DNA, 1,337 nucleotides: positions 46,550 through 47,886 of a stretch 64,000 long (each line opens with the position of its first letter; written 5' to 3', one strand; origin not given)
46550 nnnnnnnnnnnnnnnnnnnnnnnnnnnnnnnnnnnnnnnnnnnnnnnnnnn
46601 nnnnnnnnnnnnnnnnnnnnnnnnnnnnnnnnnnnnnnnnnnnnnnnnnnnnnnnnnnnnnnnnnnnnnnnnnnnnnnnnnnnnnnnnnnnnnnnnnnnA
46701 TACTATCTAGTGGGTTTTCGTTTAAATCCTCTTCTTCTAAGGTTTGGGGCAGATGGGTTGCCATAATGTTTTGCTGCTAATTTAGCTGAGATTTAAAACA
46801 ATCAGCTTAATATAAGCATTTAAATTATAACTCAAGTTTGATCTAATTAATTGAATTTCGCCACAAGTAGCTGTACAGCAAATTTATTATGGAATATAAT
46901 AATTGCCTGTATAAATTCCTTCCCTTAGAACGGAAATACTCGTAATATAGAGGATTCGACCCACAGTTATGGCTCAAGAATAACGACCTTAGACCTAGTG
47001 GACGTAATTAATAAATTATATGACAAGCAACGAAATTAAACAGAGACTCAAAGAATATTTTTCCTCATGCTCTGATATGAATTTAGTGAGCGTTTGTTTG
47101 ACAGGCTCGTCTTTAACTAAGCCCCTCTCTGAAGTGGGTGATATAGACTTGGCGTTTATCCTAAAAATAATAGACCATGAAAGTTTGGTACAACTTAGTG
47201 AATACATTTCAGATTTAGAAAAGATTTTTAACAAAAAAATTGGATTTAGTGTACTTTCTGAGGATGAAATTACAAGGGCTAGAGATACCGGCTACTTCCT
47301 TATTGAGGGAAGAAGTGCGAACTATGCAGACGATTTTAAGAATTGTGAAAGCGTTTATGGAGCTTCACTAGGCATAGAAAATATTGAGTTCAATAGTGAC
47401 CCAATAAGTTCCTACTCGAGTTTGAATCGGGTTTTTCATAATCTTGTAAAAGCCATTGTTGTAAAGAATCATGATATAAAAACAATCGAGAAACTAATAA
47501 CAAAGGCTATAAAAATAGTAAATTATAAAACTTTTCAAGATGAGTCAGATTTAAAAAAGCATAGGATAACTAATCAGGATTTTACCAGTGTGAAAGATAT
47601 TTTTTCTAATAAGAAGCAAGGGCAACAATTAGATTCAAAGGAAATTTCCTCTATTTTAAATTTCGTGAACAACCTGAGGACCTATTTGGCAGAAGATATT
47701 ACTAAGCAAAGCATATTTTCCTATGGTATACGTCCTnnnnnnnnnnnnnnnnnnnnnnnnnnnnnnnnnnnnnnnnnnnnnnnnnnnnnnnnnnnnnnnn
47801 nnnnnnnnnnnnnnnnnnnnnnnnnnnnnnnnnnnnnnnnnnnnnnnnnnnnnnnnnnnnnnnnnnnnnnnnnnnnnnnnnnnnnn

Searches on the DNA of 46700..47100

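Call 94: search_rna_families(source=window, start=46700, end=47100, threshold=evalue, max_evalue=1)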
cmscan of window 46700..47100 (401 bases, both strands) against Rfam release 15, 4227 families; matches with E-value up to 1: 0.
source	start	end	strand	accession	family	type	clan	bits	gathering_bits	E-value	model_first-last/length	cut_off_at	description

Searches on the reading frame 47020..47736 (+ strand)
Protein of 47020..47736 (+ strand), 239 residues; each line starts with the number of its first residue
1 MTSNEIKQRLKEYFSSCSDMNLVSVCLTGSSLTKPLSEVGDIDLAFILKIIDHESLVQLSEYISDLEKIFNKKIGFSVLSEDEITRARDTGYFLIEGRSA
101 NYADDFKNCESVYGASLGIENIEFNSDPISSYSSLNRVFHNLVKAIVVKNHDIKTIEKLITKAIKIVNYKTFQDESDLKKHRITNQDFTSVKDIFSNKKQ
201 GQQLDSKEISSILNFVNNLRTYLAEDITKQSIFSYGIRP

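Call 82: search_protein_families(library=ncbifam, proteins=[window:47020-47736:+], max_evalue=10)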
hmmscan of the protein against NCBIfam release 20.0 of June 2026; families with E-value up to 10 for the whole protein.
seq(239 aa): 2 families
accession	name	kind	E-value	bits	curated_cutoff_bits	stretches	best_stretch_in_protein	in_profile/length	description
NF047752.1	MntA_antitoxin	equivalog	0.0016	18.3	60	1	21-80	6-63/106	type VII toxin-antitoxin system MntA family adenylyltransferase antitoxin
NF033060.0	blaBCL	exception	0.037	13.2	600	1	104-174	43-119/301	BCL family class A beta-lactamase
